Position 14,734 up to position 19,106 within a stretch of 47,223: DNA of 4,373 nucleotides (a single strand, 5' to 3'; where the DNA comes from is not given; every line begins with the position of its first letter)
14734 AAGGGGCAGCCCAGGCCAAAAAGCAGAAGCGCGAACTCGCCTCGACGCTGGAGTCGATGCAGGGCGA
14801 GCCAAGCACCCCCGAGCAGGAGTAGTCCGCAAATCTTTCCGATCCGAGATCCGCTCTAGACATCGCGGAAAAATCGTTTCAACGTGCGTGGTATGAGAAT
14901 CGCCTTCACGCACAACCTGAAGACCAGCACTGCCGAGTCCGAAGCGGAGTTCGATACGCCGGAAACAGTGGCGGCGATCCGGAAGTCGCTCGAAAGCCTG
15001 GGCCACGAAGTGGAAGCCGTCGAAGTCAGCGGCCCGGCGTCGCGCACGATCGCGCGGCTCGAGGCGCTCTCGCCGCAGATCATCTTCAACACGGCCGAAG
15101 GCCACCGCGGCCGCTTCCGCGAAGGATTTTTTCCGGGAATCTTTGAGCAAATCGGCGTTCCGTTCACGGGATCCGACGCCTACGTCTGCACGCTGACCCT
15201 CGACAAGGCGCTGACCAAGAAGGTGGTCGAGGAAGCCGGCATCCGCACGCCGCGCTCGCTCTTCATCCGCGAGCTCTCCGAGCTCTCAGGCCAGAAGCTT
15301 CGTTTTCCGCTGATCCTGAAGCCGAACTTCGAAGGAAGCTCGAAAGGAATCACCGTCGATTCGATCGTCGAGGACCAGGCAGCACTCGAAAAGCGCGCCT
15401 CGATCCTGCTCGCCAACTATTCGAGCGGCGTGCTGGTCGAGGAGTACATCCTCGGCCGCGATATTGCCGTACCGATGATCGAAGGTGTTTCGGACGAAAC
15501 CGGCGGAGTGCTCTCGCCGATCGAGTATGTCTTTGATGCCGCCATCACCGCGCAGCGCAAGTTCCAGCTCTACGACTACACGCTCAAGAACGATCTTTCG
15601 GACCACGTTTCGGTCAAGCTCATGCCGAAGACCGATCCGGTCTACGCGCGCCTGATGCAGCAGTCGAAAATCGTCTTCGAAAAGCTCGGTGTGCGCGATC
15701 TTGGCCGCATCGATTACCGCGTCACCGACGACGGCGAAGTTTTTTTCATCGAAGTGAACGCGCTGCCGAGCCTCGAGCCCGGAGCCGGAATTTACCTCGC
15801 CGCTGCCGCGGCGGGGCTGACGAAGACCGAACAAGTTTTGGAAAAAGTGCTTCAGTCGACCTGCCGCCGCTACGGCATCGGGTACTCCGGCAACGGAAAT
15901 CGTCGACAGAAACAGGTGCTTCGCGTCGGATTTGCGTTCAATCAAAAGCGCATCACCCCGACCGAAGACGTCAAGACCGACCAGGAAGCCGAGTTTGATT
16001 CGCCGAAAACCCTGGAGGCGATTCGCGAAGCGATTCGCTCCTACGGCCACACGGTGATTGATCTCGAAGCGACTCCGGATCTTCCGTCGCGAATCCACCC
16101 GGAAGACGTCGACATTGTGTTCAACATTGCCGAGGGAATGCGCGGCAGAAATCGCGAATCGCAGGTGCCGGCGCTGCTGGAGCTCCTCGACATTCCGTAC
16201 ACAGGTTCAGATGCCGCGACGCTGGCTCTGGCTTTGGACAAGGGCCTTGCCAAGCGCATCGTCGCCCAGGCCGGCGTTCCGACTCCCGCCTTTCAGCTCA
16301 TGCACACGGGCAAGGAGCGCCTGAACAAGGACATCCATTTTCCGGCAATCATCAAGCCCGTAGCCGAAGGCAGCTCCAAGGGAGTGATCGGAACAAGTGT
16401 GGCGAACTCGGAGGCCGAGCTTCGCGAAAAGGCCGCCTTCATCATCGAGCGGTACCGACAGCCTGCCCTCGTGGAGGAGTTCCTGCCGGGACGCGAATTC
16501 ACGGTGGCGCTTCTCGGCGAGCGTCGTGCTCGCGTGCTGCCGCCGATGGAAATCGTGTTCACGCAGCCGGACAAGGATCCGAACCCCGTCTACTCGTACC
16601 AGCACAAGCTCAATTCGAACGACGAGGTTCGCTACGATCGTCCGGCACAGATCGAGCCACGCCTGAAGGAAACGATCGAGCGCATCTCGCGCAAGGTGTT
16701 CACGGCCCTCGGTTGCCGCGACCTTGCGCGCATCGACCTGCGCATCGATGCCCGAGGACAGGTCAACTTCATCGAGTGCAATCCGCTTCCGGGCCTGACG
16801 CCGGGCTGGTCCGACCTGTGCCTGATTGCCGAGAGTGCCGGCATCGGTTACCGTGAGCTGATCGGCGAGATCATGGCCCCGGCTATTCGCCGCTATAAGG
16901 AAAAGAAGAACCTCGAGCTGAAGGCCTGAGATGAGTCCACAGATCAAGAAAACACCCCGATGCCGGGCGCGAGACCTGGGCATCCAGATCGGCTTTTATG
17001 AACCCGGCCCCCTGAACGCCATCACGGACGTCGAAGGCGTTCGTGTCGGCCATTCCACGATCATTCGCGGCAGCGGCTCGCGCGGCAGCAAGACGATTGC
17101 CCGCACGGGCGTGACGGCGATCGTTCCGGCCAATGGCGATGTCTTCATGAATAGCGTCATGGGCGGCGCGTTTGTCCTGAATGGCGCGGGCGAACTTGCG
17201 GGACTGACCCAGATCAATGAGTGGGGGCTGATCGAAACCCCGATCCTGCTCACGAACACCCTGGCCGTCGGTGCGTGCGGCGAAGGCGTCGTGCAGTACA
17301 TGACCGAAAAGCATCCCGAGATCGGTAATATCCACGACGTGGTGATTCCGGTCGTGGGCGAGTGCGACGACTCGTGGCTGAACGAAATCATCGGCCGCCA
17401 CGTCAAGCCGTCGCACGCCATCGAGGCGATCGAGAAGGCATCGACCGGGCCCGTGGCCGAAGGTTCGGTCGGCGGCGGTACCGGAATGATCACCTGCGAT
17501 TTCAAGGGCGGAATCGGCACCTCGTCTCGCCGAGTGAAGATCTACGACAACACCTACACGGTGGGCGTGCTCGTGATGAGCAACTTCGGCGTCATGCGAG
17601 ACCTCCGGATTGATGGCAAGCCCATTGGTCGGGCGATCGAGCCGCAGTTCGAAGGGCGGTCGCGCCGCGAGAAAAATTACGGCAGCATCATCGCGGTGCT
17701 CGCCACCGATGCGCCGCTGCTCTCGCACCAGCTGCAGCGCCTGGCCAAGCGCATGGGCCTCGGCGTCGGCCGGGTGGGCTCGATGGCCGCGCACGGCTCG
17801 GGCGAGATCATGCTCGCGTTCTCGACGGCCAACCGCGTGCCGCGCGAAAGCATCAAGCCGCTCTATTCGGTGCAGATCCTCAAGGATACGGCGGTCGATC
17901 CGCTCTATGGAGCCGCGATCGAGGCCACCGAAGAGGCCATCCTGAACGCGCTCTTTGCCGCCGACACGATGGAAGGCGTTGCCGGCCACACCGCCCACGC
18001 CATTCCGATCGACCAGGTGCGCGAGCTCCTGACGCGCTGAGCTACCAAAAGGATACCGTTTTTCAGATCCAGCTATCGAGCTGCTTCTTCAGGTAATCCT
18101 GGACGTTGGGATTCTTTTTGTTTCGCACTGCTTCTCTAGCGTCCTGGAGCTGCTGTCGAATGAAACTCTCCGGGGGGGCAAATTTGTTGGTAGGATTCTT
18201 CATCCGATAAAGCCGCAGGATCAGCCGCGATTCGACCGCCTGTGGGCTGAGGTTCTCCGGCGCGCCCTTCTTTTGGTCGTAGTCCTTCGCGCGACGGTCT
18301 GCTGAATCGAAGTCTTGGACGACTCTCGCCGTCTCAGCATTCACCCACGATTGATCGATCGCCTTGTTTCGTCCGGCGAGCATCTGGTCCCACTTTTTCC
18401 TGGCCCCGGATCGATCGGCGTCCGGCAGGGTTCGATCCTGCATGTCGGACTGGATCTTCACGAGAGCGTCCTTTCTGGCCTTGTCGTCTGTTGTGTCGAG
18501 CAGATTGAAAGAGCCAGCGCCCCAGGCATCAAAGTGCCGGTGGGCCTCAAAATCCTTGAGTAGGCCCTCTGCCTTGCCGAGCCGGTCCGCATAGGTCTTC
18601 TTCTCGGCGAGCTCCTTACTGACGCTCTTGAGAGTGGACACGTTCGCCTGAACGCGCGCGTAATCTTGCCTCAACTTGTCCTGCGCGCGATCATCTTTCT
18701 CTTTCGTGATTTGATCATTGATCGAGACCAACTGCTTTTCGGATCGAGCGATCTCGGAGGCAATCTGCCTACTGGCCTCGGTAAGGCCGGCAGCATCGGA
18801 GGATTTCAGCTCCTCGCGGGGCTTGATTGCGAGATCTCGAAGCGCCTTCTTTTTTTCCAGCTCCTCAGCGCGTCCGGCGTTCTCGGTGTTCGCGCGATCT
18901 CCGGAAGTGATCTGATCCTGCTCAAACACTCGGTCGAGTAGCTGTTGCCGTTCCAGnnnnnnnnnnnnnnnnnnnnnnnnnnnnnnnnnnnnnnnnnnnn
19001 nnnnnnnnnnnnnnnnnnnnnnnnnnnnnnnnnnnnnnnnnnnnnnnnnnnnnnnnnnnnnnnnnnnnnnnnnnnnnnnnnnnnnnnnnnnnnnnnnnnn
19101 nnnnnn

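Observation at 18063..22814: Tandem paralogous genes for large secreted proteins sharing an uncharacterised ~290-aa C-terminal domain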

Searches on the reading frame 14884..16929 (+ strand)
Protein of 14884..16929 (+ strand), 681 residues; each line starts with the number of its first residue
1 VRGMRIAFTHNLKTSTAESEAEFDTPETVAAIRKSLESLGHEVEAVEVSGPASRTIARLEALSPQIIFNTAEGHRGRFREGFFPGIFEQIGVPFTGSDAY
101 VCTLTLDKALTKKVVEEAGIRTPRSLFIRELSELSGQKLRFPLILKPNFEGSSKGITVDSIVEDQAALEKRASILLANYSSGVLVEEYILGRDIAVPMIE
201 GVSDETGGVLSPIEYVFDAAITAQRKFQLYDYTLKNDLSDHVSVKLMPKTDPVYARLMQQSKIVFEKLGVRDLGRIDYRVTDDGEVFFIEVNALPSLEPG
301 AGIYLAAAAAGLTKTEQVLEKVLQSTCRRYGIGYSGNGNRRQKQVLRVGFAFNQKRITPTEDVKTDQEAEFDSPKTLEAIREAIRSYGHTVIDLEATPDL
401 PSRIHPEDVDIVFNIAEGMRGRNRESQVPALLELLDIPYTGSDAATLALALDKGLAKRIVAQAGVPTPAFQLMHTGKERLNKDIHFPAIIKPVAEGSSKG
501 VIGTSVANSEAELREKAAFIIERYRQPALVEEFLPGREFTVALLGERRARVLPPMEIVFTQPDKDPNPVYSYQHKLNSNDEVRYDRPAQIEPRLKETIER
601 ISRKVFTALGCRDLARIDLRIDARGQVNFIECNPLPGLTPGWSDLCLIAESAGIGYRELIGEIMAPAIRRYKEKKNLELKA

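Call 13: search_protein_families(library=pfam, proteins=[window:14884-16929:+], max_evalue=0.00001)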
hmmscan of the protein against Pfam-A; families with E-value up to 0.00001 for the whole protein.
window:14884-16929:+ (681 aa): 6 families
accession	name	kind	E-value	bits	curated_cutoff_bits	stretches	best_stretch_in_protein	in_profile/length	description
PF07478.18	Dala_Dala_lig_C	-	6.2e-59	199.4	24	2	460-664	2-203/204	D-ala D-ala ligase C-terminus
PF13535.11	ATP-grasp_4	-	2.4e-13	50.4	27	1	484-635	1-151/160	ATP-grasp domain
PF02222.28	ATP-grasp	-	9.7e-11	42.1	27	0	460-551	3-92/179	ATP-grasp domain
PF02655.19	ATP-grasp_3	-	2e-09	38.2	23.2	0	452-634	3-155/160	ATP-grasp domain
PF02786.22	CPSase_L_D2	-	4e-08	33.5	19.8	0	251-293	135-178/211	Carbamoyl-phosphate synthase L chain, ATP binding domain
PF01071.24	GARS_A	-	2.7e-07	31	27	0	452-544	2-99/194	Phosphoribosylglycinamide synthetase, ATP-grasp (A) domain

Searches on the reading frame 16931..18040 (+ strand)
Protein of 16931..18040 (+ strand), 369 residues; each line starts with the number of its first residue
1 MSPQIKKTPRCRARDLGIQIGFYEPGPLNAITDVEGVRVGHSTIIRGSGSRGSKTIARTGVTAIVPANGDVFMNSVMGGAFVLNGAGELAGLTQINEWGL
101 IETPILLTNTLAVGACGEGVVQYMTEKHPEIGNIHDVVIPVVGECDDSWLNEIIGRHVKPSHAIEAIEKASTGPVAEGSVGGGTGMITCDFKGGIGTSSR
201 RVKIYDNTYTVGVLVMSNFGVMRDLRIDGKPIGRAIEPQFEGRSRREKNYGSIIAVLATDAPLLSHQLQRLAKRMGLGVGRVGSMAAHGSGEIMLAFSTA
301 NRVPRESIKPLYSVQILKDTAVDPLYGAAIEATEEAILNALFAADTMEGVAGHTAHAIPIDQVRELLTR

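Call 13: search_protein_families(library=pfam, proteins=[window:16931-18040:+], max_evalue=0.00001)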
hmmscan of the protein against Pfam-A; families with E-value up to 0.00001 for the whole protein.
window:16931-18040:+ (369 aa): 1 family
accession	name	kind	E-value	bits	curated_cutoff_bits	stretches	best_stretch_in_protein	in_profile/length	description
PF03576.19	Peptidase_S58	-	5.6e-119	397.6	23.9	1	29-354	1-306/307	Peptidase family S58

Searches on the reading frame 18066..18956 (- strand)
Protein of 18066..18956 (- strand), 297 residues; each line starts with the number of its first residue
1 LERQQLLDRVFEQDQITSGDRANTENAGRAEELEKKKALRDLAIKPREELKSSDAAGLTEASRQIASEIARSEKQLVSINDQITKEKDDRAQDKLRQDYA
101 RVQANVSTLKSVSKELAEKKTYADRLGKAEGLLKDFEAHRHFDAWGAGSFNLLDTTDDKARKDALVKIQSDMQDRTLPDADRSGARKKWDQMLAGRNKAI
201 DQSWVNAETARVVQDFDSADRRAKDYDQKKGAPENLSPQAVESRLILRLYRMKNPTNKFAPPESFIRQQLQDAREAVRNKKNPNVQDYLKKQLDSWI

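Call 11: find_homologous_proteins(query=window:18066-18956:-, max_evalue=0.01)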
Query seq(297 aa): 1420 candidates shared short words with the query, none scored E <= 0.01.

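Call 20: find_related_loci(query=A1, collection=genome_contigs, flank=10000)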
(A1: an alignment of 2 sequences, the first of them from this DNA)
Query A1 (297 aa) in genome_contigs; peptide patterns used: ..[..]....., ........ (x = any residue, [..] = any of these).
92 stretches matched a pattern, but none encodes a relative of the query by tblastn (E <= 1e-3).

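Call 24: search_protein_representatives(alignment_id=A1)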
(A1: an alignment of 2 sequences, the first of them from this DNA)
Query: 2 sequences, 309 profile positions. Proteins with E-value up to 0.001 (for the whole library): 5; up to 1e-10: 5; up to 1e-30: 5. The best 5 are listed.
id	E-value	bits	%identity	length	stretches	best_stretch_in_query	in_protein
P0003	2.6e-183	624.8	-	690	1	1-309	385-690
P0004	2.7e-177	605.1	-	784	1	4-302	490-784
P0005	1.3e-51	192.3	-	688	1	4-298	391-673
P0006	1.4e-51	192.2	-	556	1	2-296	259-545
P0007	5.7e-41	157.4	-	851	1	3-309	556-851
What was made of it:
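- On Any known domain family for the tail: The exhaustive HMMER search finds only the family itself (call 24).
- Tried and rejected: The exhaustive search (call 24) is the basis for the tail census.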

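Call 62: list_cluster_members(proteins=[P0003, P0004, P0005, P0007, P0013, P0014, P0015, P0016, P0022, P0029])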
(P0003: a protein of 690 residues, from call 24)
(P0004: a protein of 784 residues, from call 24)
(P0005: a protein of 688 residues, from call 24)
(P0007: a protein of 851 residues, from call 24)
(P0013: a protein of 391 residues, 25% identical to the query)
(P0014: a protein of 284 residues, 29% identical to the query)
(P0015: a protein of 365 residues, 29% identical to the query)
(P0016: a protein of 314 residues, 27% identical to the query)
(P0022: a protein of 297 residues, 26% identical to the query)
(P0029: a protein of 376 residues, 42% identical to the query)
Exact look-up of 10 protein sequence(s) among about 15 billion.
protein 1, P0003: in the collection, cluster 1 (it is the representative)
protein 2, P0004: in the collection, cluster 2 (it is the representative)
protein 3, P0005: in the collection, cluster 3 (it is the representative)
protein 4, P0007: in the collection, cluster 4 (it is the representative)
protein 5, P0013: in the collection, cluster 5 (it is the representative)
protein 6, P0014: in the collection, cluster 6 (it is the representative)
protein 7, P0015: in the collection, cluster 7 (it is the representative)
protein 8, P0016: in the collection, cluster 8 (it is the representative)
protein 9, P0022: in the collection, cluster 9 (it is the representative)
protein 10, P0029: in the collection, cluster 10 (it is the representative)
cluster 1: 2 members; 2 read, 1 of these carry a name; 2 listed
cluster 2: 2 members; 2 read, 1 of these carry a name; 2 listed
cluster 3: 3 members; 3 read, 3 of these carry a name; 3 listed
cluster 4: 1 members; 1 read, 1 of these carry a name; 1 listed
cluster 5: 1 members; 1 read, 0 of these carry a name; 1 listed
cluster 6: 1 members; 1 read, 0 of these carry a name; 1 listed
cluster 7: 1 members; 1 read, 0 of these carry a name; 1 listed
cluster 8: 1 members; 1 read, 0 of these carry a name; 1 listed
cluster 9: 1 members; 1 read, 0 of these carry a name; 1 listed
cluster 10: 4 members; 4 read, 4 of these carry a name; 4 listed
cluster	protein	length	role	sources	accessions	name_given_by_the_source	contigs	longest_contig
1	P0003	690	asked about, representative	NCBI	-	-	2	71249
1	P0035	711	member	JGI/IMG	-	hypothetical protein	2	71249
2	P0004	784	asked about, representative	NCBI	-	-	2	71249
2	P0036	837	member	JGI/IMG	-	hypothetical protein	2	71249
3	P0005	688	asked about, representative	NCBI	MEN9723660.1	MAG: hypothetical protein RJB38_1646 [Pseudomonadota bacterium]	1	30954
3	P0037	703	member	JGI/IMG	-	hypothetical protein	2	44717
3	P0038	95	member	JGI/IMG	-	hypothetical protein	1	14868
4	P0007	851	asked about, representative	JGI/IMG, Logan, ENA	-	hypothetical protein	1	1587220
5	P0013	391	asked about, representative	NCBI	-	-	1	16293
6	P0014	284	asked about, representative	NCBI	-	-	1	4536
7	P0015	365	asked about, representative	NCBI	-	-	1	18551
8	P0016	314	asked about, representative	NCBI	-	-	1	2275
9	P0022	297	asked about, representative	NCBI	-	-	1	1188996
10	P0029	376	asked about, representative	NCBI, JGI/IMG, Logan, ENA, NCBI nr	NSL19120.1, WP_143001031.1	hypothetical protein [Legionella micdadei]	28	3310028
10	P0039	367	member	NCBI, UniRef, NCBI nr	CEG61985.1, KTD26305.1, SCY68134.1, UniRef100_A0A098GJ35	conserved protein of unknown function [Legionella micdadei] | Uncharacterized protein n=2 Tax=Legionella micdadei TaxID=451 RepID=A0A098GJ35_LEGMI | hypothetical protein Lmic_2399 [Legionella micdadei]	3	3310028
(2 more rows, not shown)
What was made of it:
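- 18063..20576 (-): Gene A, 837 aa: signal peptide, Gly-rich segment, degenerate head, linker, insert module, linker, helical tail. P0004/P0036 in call 62.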

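Call 63: find_encoding_contigs(protein=P0007, flank=10000, max_places=2)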
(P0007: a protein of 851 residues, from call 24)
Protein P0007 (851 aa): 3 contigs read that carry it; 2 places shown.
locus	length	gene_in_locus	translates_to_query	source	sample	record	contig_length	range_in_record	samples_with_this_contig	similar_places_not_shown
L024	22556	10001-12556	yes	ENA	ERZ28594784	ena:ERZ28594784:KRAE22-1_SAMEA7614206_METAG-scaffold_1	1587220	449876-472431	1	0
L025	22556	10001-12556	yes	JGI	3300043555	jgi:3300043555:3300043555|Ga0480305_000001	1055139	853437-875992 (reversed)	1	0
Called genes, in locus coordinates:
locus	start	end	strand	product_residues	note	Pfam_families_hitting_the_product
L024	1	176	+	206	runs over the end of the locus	-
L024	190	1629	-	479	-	PF13000:Acatn, PF07690:MFS_1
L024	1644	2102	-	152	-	PF22091:DUF6941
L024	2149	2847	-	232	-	-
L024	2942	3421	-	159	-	PF00383:dCMP_cyt_deam_1, PF14437:MafB19-deam, PF14439:Bd3614-deam (faint)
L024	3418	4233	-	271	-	PF07238:PilZ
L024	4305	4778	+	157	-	-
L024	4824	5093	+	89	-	PF04456:DUF503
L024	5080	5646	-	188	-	PF00578:AhpC-TSA, PF08534:Redoxin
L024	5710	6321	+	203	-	PF12766:Pyridox_oxase_2 (weak), PF01243:PNPOx_N, PF10590:PNP_phzG_C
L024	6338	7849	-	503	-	PF00497:SBP_bac_3, PF10613:Lig_chan-Glu_bd (faint), PF00528:BPD_transp_1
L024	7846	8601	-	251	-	PF00005:ABC_tran, PF09818:ABC_ATPase (faint), PF02463:SMC_N (faint), PF13304:AAA_21 (faint)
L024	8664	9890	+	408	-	PF02547:Queuosine_synth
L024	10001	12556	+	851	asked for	-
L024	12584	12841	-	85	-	PF03576:Peptidase_S58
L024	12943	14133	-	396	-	PF13173:AAA_14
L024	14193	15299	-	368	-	PF03576:Peptidase_S58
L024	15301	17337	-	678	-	PF01071:GARS_A (faint), PF02655:ATP-grasp_3 (faint), PF02786:CPSase_L_D2 (faint), PF02222:ATP-grasp (faint), PF07478:Dala_Dala_lig_C, PF13535:ATP-grasp_4 (weak)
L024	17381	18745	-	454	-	-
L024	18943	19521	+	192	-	-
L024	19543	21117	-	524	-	PF13520:AA_permease_2, PF00324:AA_permease, PF13906:AA_permease_C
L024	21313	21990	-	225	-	PF01168:Ala_racemase_N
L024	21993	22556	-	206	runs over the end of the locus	PF02545:Maf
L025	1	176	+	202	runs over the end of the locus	-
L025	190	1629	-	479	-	PF13000:Acatn, PF07690:MFS_1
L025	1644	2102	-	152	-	PF22091:DUF6941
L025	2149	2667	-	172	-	-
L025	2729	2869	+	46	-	-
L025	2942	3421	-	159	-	PF00383:dCMP_cyt_deam_1, PF14437:MafB19-deam, PF14439:Bd3614-deam (faint)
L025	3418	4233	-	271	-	PF07238:PilZ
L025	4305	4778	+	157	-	-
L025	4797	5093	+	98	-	PF04456:DUF503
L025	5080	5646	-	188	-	PF00578:AhpC-TSA, PF08534:Redoxin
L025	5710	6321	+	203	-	PF12766:Pyridox_oxase_2 (weak), PF01243:PNPOx_N, PF10590:PNP_phzG_C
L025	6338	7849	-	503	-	PF00497:SBP_bac_3, PF10613:Lig_chan-Glu_bd (faint), PF00528:BPD_transp_1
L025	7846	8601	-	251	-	PF00005:ABC_tran, PF09818:ABC_ATPase (faint), PF02463:SMC_N (faint), PF13304:AAA_21 (faint)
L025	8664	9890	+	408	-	PF02547:Queuosine_synth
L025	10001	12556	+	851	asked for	-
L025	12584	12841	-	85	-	PF03576:Peptidase_S58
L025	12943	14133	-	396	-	PF13173:AAA_14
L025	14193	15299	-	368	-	PF03576:Peptidase_S58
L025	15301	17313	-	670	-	PF01071:GARS_A (faint), PF02222:ATP-grasp (faint), PF02655:ATP-grasp_3 (faint), PF02786:CPSase_L_D2 (faint), PF07478:Dala_Dala_lig_C, PF13535:ATP-grasp_4 (weak)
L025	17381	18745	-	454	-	-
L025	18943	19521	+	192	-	-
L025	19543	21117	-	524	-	PF13520:AA_permease_2, PF00324:AA_permease, PF13906:AA_permease_C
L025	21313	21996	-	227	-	PF01168:Ala_racemase_N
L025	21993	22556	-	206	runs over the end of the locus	PF02545:Maf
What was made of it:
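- On Polymorphic toxin or bacteriocin with cognate immunity: Stable synteny (call 63).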
